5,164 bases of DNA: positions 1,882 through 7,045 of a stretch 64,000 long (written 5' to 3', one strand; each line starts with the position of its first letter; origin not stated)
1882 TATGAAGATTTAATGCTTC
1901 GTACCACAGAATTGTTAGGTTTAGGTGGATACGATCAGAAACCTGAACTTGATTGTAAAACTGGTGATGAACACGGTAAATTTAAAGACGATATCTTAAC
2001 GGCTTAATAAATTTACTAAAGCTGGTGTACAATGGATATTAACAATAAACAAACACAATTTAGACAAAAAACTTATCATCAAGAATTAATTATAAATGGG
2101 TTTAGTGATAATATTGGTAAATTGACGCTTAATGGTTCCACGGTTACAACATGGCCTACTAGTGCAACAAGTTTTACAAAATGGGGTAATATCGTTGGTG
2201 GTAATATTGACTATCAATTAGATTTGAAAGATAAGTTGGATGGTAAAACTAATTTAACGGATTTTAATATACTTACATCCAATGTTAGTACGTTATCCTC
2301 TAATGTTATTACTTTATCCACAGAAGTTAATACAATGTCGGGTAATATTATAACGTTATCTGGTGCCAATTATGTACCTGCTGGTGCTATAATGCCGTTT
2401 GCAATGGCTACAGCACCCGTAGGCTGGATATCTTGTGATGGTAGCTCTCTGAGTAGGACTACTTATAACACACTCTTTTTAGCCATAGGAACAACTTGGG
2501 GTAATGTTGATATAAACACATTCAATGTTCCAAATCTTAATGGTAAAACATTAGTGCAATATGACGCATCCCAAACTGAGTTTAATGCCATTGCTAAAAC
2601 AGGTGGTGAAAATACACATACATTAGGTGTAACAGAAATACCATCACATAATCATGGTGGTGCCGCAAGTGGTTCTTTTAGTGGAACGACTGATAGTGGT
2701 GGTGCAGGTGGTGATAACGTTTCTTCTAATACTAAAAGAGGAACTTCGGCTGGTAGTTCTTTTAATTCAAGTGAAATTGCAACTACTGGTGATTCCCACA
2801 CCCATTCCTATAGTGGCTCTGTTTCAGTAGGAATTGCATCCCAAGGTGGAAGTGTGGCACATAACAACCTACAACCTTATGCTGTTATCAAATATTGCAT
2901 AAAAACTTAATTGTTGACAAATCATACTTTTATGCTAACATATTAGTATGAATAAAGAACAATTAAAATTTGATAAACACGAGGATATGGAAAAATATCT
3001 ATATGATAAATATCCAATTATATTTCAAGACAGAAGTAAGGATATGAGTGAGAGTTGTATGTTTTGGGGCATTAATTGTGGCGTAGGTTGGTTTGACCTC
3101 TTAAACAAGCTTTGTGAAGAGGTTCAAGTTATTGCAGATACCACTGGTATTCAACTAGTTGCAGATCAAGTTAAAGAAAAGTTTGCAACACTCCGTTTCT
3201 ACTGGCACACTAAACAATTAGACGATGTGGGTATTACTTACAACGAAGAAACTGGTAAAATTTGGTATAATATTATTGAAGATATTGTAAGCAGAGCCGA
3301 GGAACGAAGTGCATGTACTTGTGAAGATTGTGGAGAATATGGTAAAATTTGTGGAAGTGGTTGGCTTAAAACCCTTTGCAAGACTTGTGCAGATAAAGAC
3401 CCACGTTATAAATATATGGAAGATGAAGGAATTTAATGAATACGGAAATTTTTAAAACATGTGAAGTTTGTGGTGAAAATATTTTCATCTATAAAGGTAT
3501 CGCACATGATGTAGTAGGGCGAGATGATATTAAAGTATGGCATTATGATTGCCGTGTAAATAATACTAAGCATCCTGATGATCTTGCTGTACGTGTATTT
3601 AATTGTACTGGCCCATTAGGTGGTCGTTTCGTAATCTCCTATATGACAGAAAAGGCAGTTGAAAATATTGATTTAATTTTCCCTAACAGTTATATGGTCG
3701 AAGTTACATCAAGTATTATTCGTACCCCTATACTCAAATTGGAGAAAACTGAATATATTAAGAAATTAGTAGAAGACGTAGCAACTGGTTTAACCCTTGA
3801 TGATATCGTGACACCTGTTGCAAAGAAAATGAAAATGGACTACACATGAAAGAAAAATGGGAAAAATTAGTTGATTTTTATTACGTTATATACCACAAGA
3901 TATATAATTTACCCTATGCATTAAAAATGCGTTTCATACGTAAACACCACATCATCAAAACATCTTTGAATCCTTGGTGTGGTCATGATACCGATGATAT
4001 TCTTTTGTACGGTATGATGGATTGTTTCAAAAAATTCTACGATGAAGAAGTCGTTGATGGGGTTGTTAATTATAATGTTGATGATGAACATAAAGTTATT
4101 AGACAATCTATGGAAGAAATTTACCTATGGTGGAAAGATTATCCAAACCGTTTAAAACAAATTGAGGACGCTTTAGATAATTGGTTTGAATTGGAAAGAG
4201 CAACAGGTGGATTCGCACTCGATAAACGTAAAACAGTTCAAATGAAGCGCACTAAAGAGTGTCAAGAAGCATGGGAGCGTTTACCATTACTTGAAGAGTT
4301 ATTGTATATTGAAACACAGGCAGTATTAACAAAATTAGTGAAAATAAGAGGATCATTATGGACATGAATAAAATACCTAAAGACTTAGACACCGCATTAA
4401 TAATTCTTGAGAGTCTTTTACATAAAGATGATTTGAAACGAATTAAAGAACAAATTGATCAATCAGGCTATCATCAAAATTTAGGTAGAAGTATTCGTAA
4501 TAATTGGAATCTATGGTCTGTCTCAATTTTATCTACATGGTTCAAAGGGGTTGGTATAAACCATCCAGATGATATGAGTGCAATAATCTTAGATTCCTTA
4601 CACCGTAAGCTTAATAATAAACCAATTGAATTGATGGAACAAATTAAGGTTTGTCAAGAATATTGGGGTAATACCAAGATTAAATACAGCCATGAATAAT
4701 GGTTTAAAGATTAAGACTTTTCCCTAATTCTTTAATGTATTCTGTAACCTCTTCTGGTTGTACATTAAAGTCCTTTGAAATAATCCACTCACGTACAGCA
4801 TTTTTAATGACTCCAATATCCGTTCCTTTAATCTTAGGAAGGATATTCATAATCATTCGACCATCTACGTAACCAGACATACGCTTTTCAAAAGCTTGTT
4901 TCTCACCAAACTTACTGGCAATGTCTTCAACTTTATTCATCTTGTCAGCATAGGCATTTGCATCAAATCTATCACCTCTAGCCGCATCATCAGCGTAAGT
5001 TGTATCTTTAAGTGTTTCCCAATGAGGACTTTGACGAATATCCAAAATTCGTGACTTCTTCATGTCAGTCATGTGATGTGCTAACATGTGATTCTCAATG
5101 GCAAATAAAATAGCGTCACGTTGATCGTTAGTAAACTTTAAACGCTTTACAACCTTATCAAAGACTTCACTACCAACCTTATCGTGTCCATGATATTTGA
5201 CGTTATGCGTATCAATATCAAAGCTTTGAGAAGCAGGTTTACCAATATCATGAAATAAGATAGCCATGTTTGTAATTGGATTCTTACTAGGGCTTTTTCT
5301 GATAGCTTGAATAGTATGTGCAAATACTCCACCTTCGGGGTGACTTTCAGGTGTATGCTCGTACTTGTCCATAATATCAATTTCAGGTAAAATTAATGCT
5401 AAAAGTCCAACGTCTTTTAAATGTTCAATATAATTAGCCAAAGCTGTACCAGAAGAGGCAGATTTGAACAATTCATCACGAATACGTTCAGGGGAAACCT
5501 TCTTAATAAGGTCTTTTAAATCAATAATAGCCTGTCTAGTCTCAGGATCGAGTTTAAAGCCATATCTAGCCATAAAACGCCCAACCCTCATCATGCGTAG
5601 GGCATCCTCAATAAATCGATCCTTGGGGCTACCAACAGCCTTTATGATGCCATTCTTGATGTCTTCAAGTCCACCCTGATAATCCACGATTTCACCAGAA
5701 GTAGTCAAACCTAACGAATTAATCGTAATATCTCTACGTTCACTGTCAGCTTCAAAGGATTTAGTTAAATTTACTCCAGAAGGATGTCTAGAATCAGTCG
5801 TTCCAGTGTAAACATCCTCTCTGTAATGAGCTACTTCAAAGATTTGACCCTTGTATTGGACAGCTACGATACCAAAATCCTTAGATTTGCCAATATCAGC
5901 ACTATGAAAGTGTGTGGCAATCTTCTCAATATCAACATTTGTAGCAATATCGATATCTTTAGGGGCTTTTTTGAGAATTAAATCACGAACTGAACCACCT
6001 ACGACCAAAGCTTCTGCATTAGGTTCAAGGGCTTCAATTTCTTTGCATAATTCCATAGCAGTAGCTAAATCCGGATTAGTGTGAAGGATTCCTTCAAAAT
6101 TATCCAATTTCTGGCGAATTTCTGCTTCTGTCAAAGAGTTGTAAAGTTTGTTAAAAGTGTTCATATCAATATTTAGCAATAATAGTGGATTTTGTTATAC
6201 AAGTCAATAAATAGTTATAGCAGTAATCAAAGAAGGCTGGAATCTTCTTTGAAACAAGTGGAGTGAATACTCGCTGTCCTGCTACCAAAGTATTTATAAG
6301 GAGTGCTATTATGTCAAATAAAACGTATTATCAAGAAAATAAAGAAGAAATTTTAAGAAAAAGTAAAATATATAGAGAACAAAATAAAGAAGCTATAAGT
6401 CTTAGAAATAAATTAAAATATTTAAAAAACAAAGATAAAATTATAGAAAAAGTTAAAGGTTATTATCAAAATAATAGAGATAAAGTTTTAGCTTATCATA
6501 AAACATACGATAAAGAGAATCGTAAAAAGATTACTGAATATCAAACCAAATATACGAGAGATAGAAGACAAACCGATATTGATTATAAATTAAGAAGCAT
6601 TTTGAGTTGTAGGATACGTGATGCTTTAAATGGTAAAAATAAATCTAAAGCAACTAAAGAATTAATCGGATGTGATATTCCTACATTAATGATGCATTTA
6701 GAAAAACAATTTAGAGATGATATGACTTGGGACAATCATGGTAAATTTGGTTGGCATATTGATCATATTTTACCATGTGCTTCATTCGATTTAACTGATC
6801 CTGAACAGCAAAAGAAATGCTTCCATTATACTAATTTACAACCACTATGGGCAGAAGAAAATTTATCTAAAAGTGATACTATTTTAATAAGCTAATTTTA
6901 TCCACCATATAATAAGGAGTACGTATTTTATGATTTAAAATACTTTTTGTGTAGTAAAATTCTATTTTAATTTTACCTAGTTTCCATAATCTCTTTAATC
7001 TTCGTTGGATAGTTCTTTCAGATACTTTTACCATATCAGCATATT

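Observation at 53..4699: Plus-strand island with a caspase-like protease next to a tail-collar fibre protein and a lipoprotein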

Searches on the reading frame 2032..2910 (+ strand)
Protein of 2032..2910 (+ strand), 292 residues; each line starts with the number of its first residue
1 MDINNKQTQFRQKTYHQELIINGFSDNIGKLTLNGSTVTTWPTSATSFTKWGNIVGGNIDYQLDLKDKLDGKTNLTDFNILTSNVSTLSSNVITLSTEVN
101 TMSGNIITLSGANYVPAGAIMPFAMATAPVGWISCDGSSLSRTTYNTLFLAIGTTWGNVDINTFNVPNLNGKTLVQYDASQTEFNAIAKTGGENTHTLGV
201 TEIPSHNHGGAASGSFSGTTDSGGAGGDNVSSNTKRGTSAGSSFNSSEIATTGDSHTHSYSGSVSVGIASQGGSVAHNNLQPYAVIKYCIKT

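Call 3: search_protein_families(library=pfam, proteins=[window:2032-2910:+], max_evalue=0.1)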
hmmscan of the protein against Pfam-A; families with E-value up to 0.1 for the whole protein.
window:2032-2910:+ (292 aa): 2 families
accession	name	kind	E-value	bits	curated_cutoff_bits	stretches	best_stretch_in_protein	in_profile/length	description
PF07484.17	Collar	-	3.3e-19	69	24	1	118-173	1-56/57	Phage Tail Collar Domain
PF21939.1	Gp10_C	-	4.8e-07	31.2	27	1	170-286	34-133/139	Baseplate structural protein Gp10, C-terminal domain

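Call 4: search_protein_families(library=phrogs, proteins=[window:2032-2910:+], max_evalue=0.01)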
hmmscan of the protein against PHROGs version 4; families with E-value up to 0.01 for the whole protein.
window:2032-2910:+ (292 aa): 20 families
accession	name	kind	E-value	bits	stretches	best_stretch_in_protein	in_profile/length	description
phrog_9116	-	tail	2.4e-34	119.9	1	94-290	34-209/455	tail protein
phrog_8763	-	tail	2.5e-24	86.5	1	71-291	497-747/1024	tail protein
phrog_19618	-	tail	3.1e-15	57.1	1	106-264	127-273/387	tail collar protein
phrog_1858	-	tail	5.8e-14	52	1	94-254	119-278/1018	tail fiber protein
phrog_8469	-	tail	1.3e-12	48.7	1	107-292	141-301/303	tail fiber protein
phrog_523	-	tail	1.3e-12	48.3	1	24-253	418-611/673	tail collar fiber protein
phrog_2097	-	tail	1.2e-11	45.1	1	79-276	351-509/644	tail fiber protein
phrog_327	-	tail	1.3e-11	45.6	1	97-253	273-425/618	tail protein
phrog_25747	-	tail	1.7e-11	43.8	1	117-179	680-743/901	tail fiber protein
phrog_1800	-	tail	7.9e-11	42.6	1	111-292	386-545/545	tail collar fiber protein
phrog_14307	-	unknown function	2.1e-10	41.4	1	105-179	39-103/137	-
phrog_6256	-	tail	2.6e-10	41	1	114-267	288-412/686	tail fiber protein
phrog_24267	-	unknown function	1.8e-08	35.4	1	128-241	144-242/266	-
phrog_6465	-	tail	1.3e-07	32.5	1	179-286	165-274/281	tail protein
phrog_5717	-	tail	1.5e-05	24.4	1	171-286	1032-1143/1150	tail protein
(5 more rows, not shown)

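Call 22: search_dna_similar(query=window:2032-2910:+, collection=phages, mode=protein, max_rows=25)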
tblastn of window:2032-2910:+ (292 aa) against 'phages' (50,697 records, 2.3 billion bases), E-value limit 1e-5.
Records with a match: 456; places in all: 501; records where one place covers at least 80% of the query: 1.
Best place of each record, by identity: <60% 456.
By first word of the organism name: Microbacterium 213; Ralstonia 107; Arthrobacter 33; Synechococcus 15; Pseudomonas 13; Curtobacterium 10; Streptococcus 10; Sinorhizobium 9; Escherichia 8; Bordetella 3; and 24 more.
By host as written in the record: Microbacterium foliorum NRRL B-24224 140; Ralstonia solanacearum 86; Microbacterium foliorum NRRL B-24224 SEA 55; Arthrobacter sp. ATCC 21022 33; - 11; Curtobacterium flaccumfaciens NRRL B-729 SEA 9; Synechococcus sp. MW02 8; Sinorhizobium meliloti 7; and 79 more.
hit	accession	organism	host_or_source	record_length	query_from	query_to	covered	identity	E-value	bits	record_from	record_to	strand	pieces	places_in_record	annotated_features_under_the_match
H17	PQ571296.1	Klebsiella phage KA2-1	Klebsiella aerogenes MAO-MM-7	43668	14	291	95%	32.3%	1e-14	153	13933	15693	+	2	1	tail protein (x2) | tail fiber protein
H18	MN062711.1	Microbacterium phage Araxxi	Microbacterium foliorum NRRL B-24224 SEA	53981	103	292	65%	41.4%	9e-31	127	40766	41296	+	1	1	33: minor tail protein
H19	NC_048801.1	Microbacterium phage Araxxi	Microbacterium foliorum NRRL B-24224 SEA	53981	103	292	65%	41.4%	9e-31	127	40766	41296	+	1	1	33: tail protein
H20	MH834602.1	Microbacterium phage Brahms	Microbacterium foliorum NRRL B-24224 SEA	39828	117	292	60%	43.0%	4e-29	122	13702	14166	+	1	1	17: minor tail protein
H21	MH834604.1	Microbacterium phage Coltrane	Microbacterium foliorum NRRL B-24224 SEA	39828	117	292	60%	43.0%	4e-29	122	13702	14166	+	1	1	17: minor tail protein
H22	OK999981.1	Microbacterium phage Skylord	Microbacterium foliorum NRRL B-24224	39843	117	292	60%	43.0%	4e-29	122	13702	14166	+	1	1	17: minor tail protein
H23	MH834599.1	Microbacterium phage Bernstein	Microbacterium foliorum NRRL B-24224 SEA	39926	98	292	67%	38.7%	1e-27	117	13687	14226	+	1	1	17: minor tail protein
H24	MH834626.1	Microbacterium phage Rollins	Microbacterium foliorum NRRL B-24224 SEA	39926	98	292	67%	38.7%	1e-27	117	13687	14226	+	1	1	17: minor tail protein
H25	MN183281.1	Microbacterium phage Vitas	Microbacterium foliorum NRRL B-24224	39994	98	292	67%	38.2%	2e-27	117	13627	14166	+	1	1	17: minor tail protein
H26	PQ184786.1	Microbacterium phage Bintii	Microbacterium foliorum NRRL B-24224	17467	85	291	71%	35.9%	6e-24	107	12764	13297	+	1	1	15: minor tail protein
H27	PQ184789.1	Microbacterium phage JooneeDee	Microbacterium foliorum NRRL B-24224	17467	85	291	71%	35.9%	6e-24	107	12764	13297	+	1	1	15: minor tail protein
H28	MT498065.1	Microbacterium phage PoRanda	Microbacterium foliorum NRRL B-24224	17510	85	291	71%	35.9%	6e-24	107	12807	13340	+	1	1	15: minor tail protein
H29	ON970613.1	Microbacterium phage Upsilon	Microbacterium foliorum NRRL B-24224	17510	85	291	71%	35.9%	6e-24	107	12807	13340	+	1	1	15: minor tail protein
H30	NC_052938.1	Microbacterium phage PoRanda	Microbacterium foliorum NRRL B-24224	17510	85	291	71%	35.9%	6e-24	107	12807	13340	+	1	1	15: tail protein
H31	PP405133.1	Microbacterium phage MirimarMandM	Microbacterium foliorum NRRL B-24224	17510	85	291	71%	35.9%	6e-24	107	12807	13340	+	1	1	15: minor tail protein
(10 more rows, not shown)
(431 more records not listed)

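Call 41: search_protein_families(library=ncbifam, proteins=[window:2032-2910:+], max_evalue=0.1)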
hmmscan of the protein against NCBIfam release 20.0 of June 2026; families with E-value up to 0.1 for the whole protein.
window:2032-2910:+ (292 aa): 1 family
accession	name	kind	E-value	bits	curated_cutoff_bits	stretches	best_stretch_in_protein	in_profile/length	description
NF011925.1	PRK15396.1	subfamily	0.043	14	108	1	71-106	20-55/78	major outer membrane lipoprotein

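Call 42: search_protein_families(library=padloc, proteins=[window:2032-2910:+], max_evalue=0.1)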
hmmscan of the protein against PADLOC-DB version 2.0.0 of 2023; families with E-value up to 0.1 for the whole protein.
window:2032-2910:+ (292 aa): 0 families

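Call 43: find_related_loci(query=window:2032-2910:+, collection=viral_contigs, flank=6000)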
Query window:2032-2910:+ (292 aa) in viral_contigs; peptide patterns used: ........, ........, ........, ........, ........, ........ (x = any residue, [..] = any of these).
599 stretches matched a pattern (row limit reached: there are more); 557 encode a relative of the query (tblastn E <= 1e-3); the best 80 are kept; 80 distinct loci.
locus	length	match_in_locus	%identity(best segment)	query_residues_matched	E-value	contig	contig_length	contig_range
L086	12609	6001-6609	43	103-292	6e-38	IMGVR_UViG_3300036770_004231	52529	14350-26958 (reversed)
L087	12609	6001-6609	43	103-292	6e-38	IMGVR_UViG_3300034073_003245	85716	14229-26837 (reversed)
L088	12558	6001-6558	42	117-291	9e-38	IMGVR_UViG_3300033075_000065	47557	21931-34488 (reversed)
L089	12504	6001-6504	41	92-292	7e-37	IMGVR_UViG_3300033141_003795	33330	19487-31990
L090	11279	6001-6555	38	81-291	6e-36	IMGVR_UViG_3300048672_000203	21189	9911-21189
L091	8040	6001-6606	38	65-292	7e-36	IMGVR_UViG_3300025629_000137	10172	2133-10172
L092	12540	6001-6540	43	111-291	2e-35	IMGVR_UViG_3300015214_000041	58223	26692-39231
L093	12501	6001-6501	43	94-291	8e-35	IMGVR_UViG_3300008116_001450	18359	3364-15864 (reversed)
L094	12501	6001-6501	43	94-291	8e-35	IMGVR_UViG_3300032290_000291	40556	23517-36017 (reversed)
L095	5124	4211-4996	37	81-291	2e-34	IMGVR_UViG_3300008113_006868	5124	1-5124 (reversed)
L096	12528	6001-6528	41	113-292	1e-33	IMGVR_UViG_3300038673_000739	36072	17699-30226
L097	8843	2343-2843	43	94-291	1e-33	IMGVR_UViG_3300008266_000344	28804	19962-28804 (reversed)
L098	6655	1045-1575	42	115-292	2e-33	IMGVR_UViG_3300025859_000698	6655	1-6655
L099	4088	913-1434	43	107-292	2e-33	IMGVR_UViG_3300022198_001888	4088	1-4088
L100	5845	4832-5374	40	112-292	4e-33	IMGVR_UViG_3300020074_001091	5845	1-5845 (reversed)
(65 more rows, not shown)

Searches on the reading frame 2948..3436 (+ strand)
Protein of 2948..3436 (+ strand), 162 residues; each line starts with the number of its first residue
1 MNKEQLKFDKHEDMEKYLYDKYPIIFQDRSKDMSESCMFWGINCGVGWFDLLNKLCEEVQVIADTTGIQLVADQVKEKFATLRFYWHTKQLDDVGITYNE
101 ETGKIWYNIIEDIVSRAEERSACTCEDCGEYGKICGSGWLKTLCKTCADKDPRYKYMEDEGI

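Call 3: search_protein_families(library=pfam, proteins=[window:2948-3436:+], max_evalue=0.1)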
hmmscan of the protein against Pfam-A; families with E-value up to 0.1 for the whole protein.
window:2948-3436:+ (162 aa): 0 families

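Call 4: search_protein_families(library=phrogs, proteins=[window:2948-3436:+], max_evalue=0.01)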
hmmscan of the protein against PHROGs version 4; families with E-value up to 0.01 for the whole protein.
window:2948-3436:+ (162 aa): 0 families

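Call 41: search_protein_families(library=ncbifam, proteins=[window:2948-3436:+], max_evalue=0.1)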
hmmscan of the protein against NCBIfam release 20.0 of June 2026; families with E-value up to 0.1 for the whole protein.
window:2948-3436:+ (162 aa): 1 family
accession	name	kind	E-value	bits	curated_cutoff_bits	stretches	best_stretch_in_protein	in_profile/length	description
TIGR02252.1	DREG-2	subfamily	0.079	12.7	155.2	0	58-127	21-89/203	HAD hydrolase, REG-2-like, family IA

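Call 42: search_protein_families(library=padloc, proteins=[window:2948-3436:+], max_evalue=0.1)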
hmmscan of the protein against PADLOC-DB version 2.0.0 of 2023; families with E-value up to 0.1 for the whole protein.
window:2948-3436:+ (162 aa): 0 families

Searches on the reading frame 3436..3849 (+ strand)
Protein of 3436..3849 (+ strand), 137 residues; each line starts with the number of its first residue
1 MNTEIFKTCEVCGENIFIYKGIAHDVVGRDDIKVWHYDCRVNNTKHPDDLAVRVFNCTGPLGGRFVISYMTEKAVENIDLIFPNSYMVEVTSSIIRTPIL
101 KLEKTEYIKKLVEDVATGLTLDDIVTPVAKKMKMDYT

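Call 3: search_protein_families(library=pfam, proteins=[window:3436-3849:+], max_evalue=0.1)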
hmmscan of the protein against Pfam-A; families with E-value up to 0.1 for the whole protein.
window:3436-3849:+ (137 aa): 2 families
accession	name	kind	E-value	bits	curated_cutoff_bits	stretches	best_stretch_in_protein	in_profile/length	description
PF07571.19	TAF6_C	-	0.048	13.8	27.1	1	66-126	48-106/184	TAF6 C-terminal HEAT repeat domain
PF08125.19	Mannitol_dh_C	-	0.054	13.4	30.7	1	82-133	76-126/190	Mannitol dehydrogenase C-terminal domain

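Call 4: search_protein_families(library=phrogs, proteins=[window:3436-3849:+], max_evalue=0.01)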
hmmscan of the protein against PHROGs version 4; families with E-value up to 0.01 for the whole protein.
window:3436-3849:+ (137 aa): 0 families

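Call 41: search_protein_families(library=ncbifam, proteins=[window:3436-3849:+], max_evalue=0.1)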
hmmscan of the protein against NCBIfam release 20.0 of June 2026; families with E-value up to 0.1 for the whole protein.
window:3436-3849:+ (137 aa): 0 families

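Call 42: search_protein_families(library=padloc, proteins=[window:3436-3849:+], max_evalue=0.1)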
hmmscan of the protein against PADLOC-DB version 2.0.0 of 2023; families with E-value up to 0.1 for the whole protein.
window:3436-3849:+ (137 aa): 0 families

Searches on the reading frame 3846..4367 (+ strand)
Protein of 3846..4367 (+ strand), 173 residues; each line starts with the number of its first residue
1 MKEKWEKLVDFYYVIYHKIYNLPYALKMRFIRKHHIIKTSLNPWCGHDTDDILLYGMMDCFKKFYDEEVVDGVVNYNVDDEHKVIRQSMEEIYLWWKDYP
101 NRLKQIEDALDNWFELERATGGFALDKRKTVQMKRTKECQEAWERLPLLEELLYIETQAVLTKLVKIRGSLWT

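Call 3: search_protein_families(library=pfam, proteins=[window:3846-4367:+], max_evalue=0.1)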
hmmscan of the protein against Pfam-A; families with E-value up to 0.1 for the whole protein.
window:3846-4367:+ (173 aa): 1 family
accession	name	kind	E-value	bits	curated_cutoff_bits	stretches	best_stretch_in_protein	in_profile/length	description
PF18294.6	Pept_S41_N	-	0.021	15.2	25.9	1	83-102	4-23/49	Peptidase S41 N-terminal domain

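Call 4: search_protein_families(library=phrogs, proteins=[window:3846-4367:+], max_evalue=0.01)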
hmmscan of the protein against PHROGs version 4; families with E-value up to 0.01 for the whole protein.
window:3846-4367:+ (173 aa): 0 families

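Call 41: search_protein_families(library=ncbifam, proteins=[window:3846-4367:+], max_evalue=0.1)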
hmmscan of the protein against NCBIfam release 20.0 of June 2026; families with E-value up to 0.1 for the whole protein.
window:3846-4367:+ (173 aa): 0 families

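Call 42: search_protein_families(library=padloc, proteins=[window:3846-4367:+], max_evalue=0.1)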
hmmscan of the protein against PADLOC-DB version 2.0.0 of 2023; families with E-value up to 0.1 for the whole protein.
window:3846-4367:+ (173 aa): 0 families

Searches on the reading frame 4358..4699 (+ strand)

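Call 3: search_protein_families(library=pfam, proteins=[window:4358-4699:+], max_evalue=0.1)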
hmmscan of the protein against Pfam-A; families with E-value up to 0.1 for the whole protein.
window:4358-4699:+ (113 aa): 1 family
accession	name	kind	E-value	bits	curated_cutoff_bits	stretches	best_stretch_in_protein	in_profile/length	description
PF20594.3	DUF6794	-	1.8e-23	82.7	27.1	1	6-85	1-83/83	Domain of unknown function (DUF6794)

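Call 4: search_protein_families(library=phrogs, proteins=[window:4358-4699:+], max_evalue=0.01)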
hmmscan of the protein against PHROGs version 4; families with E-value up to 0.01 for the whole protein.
window:4358-4699:+ (113 aa): 1 family
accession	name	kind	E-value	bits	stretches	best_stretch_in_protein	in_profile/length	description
phrog_16192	-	unknown function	0.0099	16.7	0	35-82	34-83/92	-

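Call 41: search_protein_families(library=ncbifam, proteins=[window:4358-4699:+], max_evalue=0.1)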
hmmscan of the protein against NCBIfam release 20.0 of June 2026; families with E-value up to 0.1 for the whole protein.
window:4358-4699:+ (113 aa): 0 families

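Call 42: search_protein_families(library=padloc, proteins=[window:4358-4699:+], max_evalue=0.1)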
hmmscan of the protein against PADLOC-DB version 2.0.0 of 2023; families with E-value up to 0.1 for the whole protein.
window:4358-4699:+ (113 aa): 0 families

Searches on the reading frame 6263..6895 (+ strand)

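Call 3: search_protein_families(library=pfam, proteins=[window:6263-6895:+], max_evalue=0.1)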
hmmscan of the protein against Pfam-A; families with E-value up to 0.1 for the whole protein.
window:6263-6895:+ (210 aa): 0 families

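Call 4: search_protein_families(library=phrogs, proteins=[window:6263-6895:+], max_evalue=0.01)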
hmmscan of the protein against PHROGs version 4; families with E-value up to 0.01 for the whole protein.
window:6263-6895:+ (210 aa): 5 families
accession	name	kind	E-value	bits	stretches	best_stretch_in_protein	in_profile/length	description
phrog_28061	-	unknown function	1e-10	42.9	1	153-207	5-57/62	-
phrog_1035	-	DNA, RNA and nucleotide metabolism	9.9e-08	33.2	1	56-205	77-212/271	endonuclease VII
phrog_36724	-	unknown function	3.4e-05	25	1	34-80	12-58/88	-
phrog_7091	-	DNA, RNA and nucleotide metabolism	0.0001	23.7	1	19-60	58-99/132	HNH endonuclease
phrog_17714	-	unknown function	0.0028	18.9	1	35-97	20-82/129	-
